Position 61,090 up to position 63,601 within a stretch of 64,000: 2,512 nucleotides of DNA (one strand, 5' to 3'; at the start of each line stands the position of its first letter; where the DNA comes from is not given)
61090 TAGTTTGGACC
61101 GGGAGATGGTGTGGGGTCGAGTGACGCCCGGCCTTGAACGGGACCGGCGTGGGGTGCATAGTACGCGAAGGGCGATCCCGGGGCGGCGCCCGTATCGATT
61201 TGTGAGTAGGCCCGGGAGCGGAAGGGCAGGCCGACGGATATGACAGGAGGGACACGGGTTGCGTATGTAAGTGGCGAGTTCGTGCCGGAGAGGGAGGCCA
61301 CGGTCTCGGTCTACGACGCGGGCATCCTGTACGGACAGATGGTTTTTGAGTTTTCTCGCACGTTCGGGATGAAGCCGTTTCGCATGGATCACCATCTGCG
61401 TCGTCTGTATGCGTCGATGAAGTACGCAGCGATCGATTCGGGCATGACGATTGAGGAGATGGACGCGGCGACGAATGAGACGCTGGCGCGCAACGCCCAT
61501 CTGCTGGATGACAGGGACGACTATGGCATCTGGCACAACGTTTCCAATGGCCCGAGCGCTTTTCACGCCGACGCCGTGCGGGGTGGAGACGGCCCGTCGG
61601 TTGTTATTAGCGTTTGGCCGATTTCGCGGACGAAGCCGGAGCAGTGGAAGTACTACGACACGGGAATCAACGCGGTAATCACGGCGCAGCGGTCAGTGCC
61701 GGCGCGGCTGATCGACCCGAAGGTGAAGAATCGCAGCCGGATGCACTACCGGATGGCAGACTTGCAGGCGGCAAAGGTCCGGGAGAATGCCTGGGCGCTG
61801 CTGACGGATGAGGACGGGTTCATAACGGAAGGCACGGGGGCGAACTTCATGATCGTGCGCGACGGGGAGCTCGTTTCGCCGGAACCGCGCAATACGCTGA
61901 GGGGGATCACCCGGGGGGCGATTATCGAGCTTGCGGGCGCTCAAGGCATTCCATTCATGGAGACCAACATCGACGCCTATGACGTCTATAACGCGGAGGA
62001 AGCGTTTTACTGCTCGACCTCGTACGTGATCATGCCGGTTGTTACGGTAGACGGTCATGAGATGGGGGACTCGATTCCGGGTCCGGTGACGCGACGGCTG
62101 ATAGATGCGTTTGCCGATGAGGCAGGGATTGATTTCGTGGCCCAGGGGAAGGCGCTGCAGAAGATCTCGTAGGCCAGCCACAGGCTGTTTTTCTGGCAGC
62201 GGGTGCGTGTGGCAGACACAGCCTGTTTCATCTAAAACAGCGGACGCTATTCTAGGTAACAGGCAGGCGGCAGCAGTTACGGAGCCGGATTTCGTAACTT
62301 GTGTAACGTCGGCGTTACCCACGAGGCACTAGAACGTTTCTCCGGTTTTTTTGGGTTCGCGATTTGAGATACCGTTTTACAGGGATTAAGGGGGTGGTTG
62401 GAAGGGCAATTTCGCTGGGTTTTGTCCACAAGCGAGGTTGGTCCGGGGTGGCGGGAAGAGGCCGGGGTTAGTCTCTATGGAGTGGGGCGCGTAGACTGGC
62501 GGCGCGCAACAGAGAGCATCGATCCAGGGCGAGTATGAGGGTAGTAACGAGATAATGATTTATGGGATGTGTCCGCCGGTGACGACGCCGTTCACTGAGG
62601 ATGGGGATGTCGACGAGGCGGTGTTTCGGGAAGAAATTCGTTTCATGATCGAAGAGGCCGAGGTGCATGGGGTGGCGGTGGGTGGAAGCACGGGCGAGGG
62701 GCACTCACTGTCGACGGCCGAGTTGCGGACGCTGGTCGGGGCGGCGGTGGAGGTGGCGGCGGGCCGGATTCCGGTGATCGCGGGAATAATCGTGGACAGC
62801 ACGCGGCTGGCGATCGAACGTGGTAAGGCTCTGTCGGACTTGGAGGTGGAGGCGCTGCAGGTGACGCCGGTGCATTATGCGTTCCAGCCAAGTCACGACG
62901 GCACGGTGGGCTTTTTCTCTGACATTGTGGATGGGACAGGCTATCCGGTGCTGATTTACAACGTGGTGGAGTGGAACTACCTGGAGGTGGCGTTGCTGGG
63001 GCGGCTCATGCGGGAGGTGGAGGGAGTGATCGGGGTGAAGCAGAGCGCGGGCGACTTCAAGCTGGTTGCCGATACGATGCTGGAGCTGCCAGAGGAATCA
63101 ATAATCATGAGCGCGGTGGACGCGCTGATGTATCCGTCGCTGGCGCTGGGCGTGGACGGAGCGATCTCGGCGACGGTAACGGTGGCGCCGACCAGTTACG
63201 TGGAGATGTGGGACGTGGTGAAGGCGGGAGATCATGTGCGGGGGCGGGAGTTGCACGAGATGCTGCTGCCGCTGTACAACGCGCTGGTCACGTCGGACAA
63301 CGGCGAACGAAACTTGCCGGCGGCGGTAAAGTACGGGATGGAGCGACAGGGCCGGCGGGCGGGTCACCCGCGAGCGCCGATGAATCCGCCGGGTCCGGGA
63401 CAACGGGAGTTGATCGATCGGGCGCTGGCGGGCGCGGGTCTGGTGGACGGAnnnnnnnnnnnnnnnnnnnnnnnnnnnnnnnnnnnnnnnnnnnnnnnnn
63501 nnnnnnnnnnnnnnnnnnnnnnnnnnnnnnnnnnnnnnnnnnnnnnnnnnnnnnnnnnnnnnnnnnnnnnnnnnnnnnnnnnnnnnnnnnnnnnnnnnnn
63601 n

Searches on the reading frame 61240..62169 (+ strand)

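Call 59: search_protein_families(library=pfam, proteins=[window:61240-62169:+], max_evalue=0.001)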
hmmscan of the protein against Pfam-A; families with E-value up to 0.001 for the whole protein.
window:61240-62169:+ (310 aa): 1 family
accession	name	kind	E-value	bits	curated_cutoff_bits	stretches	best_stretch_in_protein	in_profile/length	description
PF01063.24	Aminotran_4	-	3e-42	145.4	28.5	1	35-268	2-221/223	Amino-transferase class IV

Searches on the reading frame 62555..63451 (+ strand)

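Call 59: search_protein_families(library=pfam, proteins=[window:62555-63451:+], max_evalue=0.001)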
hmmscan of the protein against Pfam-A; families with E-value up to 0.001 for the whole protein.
window:62555-63451:+ (299 aa): 1 family
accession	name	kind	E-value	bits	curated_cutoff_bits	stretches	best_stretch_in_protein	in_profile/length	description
PF00701.28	DHDPS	-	2.2e-51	174.7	22.1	1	4-279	4-274/289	Dihydrodipicolinate synthetase family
